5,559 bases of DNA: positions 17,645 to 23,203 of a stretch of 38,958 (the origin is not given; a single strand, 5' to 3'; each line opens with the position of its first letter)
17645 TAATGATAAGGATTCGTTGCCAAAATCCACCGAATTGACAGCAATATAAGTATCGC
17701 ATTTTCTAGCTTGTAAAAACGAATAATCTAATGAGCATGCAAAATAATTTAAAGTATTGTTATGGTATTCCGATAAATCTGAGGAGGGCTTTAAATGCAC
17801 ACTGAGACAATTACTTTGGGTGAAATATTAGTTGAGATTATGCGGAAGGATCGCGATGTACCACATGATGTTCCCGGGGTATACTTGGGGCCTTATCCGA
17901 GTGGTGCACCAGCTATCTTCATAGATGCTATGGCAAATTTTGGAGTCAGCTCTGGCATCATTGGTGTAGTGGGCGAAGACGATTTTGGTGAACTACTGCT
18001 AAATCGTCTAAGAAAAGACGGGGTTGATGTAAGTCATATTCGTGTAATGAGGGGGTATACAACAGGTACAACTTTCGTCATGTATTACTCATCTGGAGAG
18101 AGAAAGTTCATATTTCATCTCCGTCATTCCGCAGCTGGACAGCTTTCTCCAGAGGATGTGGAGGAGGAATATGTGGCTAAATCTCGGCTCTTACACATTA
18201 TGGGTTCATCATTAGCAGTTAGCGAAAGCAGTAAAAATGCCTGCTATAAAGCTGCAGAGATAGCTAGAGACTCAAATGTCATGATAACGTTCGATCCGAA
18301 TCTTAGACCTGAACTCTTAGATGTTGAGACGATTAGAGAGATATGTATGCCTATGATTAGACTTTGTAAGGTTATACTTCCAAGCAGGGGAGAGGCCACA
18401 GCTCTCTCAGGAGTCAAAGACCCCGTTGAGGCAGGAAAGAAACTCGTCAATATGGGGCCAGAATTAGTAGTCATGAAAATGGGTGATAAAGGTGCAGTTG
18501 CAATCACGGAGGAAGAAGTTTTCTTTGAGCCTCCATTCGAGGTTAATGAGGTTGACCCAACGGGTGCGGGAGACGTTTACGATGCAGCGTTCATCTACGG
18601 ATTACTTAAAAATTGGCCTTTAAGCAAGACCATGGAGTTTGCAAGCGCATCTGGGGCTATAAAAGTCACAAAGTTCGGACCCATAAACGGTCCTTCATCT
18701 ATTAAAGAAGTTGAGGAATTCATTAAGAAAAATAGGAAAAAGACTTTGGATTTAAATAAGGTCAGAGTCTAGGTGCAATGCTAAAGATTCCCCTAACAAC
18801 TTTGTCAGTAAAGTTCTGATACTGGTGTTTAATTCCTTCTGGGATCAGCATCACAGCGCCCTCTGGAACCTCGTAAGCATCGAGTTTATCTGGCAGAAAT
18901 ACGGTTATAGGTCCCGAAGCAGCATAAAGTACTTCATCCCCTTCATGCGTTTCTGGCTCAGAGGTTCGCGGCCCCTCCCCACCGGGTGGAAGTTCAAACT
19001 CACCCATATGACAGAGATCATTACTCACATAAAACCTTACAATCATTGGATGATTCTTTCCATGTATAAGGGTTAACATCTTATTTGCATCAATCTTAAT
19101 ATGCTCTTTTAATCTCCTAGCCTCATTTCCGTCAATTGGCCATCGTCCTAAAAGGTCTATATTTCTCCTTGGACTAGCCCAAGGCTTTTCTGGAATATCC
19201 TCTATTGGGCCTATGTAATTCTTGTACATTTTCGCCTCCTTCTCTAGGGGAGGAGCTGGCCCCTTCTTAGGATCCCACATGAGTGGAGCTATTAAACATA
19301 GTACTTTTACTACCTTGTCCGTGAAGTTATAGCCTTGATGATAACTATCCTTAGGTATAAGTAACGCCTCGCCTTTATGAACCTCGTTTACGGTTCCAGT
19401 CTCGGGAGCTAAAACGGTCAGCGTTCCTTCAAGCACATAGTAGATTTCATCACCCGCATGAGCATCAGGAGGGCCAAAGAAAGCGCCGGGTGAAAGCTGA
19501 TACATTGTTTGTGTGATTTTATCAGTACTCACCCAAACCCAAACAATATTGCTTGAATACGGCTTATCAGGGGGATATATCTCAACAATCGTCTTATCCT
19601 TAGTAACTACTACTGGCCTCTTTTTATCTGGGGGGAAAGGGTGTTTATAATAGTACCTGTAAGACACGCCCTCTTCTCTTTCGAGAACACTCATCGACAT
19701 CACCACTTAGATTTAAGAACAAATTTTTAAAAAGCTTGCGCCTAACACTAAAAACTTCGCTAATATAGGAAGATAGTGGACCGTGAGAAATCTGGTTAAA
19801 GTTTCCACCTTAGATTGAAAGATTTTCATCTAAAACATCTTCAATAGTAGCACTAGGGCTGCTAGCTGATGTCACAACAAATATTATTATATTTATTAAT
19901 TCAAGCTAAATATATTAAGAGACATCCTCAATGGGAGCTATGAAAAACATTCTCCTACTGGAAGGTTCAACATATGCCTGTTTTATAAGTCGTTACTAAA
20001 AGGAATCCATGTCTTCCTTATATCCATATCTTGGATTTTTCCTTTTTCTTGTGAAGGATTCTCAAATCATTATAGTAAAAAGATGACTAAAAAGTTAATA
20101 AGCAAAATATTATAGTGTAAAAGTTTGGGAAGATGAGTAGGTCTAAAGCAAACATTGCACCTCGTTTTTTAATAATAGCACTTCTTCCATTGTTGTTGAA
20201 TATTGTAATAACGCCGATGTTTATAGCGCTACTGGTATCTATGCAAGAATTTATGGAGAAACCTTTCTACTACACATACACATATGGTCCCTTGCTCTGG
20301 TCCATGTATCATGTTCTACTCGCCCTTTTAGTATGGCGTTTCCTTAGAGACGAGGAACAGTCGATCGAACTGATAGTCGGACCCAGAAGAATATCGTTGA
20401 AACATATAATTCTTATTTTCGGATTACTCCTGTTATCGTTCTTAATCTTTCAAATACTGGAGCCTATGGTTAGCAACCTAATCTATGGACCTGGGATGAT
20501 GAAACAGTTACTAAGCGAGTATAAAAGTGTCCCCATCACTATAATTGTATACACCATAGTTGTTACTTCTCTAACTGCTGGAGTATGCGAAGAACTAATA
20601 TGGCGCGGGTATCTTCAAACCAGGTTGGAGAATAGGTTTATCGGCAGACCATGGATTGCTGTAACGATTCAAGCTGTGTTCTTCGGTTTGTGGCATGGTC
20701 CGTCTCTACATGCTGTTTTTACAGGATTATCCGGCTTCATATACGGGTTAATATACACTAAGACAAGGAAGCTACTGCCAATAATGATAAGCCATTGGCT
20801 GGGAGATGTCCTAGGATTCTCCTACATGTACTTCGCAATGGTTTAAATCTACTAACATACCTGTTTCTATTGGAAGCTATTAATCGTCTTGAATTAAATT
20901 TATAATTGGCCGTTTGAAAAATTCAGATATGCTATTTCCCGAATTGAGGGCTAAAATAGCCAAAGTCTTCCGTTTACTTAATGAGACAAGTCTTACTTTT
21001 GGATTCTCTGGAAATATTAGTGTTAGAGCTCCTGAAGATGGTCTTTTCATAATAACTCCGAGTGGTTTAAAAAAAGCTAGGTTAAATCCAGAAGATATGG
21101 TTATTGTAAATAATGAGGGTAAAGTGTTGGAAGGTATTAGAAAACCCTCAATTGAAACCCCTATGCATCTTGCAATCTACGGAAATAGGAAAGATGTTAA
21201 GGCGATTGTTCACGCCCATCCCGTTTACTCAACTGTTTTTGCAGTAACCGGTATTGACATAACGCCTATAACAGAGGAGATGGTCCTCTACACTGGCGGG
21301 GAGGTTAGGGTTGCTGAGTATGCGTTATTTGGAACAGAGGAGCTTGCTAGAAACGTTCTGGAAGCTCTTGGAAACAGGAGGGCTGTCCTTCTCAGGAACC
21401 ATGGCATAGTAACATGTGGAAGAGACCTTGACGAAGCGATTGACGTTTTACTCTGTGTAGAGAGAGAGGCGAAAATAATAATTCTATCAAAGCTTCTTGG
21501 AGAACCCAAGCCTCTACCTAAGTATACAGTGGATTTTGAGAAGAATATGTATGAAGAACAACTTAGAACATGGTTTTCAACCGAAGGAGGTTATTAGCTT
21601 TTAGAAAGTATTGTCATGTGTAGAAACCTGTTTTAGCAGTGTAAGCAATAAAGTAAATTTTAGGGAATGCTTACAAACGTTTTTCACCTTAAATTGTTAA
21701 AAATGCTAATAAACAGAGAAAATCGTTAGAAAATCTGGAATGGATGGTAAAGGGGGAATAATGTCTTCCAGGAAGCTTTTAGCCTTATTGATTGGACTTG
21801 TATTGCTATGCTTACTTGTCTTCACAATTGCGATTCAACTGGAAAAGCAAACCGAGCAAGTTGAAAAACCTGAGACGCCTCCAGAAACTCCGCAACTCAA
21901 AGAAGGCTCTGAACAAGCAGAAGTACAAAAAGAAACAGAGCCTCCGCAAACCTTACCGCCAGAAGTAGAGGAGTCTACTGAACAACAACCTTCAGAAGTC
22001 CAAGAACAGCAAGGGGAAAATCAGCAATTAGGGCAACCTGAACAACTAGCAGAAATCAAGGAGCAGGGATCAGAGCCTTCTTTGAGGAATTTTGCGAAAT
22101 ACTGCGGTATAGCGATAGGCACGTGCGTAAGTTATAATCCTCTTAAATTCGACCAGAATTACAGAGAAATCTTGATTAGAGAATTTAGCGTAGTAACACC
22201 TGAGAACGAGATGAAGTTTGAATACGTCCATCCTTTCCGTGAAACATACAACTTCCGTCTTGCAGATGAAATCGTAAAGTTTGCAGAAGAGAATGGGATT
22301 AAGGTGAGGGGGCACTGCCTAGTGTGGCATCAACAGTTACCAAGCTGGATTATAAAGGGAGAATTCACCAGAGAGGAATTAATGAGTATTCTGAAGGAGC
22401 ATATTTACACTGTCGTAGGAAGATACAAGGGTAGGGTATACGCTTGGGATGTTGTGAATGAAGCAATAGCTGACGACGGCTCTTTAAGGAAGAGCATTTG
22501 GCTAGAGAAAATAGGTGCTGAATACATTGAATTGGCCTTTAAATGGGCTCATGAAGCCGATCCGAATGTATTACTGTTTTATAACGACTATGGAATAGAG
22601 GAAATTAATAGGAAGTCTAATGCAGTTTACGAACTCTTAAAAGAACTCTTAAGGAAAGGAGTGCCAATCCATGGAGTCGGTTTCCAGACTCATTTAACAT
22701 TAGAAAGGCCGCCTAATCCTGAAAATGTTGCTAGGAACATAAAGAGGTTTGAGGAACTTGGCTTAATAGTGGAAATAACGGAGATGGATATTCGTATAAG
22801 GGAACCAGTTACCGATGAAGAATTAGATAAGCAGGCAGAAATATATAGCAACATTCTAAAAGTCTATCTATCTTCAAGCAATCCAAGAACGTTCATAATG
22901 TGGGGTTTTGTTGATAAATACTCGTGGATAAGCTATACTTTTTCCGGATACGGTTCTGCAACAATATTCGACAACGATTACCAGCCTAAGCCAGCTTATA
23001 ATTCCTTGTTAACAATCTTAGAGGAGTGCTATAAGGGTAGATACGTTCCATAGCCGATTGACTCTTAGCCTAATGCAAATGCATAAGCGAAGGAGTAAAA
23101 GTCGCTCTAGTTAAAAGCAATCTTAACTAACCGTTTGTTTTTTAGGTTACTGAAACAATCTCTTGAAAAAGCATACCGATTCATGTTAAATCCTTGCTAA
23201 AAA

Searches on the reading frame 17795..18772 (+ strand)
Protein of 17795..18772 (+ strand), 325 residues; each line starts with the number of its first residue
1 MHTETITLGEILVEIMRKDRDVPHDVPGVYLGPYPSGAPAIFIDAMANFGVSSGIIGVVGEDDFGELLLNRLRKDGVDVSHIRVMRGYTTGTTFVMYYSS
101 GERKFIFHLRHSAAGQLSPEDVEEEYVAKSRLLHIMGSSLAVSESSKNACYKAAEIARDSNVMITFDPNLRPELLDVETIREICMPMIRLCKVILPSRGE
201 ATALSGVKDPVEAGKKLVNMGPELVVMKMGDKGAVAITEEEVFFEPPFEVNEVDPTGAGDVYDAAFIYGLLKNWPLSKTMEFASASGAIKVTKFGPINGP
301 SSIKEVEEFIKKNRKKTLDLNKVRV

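Call 80: search_protein_families(library=pfam, proteins=[window:17795-18772:+], max_evalue=0.00001)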
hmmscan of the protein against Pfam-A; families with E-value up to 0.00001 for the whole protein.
window:17795-18772:+ (325 aa): 1 family
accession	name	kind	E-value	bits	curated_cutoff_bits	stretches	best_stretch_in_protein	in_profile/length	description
PF00294.29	PfkB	-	1.7e-53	182.3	25.8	1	32-299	32-298/302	pfkB family carbohydrate kinase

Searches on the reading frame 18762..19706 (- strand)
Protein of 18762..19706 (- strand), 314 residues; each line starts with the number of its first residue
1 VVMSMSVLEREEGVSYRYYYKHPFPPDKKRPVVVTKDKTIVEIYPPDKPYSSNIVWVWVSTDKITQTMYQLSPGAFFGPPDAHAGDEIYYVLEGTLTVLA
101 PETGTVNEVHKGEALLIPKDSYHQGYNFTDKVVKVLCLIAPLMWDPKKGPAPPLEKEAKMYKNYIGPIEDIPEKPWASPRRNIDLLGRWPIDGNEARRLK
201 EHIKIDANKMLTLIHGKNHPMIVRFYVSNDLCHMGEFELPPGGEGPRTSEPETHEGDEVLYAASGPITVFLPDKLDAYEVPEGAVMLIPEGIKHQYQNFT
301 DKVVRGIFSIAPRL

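Call 80: search_protein_families(library=pfam, proteins=[window:18762-19706:-], max_evalue=0.00001)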
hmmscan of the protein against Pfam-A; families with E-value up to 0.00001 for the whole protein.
window:18762-19706:- (314 aa): 1 family
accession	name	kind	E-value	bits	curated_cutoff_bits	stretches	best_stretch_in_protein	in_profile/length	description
PF07883.17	Cupin_2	-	2.3e-20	72.5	27.2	2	69-138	3-69/70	Cupin domain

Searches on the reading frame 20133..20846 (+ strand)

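Call 80: search_protein_families(library=pfam, proteins=[window:20133-20846:+], max_evalue=0.00001)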
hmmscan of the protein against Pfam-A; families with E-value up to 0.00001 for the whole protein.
window:20133-20846:+ (237 aa): 1 family
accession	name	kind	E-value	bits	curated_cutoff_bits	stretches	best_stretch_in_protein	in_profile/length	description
PF02517.21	Rce1-like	-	7.8e-23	81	22.4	1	139-226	5-92/93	Type II CAAX prenyl endopeptidase Rce1-like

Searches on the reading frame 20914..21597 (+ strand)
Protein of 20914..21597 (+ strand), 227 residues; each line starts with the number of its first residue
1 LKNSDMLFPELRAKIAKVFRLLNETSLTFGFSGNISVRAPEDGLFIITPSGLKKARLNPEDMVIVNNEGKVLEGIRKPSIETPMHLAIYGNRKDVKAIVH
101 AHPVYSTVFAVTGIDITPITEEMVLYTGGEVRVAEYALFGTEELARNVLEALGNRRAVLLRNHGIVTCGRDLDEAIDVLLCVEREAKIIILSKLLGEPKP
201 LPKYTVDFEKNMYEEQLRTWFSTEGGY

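Call 80: search_protein_families(library=pfam, proteins=[window:20914-21597:+], max_evalue=0.00001)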
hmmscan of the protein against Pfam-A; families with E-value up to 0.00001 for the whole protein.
window:20914-21597:+ (227 aa): 1 family
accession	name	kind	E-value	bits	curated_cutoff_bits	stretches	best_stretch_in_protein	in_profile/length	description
PF00596.27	Aldolase_II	-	1e-56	192.2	22.2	1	14-189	2-182/183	Class II Aldolase and Adducin N-terminal domain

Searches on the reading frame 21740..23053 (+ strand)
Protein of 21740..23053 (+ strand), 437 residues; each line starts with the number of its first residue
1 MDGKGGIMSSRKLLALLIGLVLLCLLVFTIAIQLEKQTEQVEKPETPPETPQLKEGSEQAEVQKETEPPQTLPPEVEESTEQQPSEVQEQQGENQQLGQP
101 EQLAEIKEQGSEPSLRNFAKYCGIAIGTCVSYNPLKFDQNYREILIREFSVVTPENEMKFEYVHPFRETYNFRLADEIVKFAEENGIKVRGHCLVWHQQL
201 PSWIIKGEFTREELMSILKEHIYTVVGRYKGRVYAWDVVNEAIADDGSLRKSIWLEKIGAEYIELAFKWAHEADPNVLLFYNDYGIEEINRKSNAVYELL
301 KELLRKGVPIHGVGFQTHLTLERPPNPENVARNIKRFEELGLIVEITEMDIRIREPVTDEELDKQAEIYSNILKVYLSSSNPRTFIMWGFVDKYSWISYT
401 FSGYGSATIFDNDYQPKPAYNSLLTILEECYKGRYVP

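Call 80: search_protein_families(library=pfam, proteins=[window:21740-23053:+], max_evalue=0.00001)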
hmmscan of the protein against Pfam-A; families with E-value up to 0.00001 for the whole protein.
window:21740-23053:+ (437 aa): 1 family
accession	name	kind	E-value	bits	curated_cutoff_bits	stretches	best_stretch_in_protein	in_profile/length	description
PF00331.26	Glyco_hydro_10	-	3.9e-108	361.8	22.1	1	114-424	1-309/311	Glycosyl hydrolase family 10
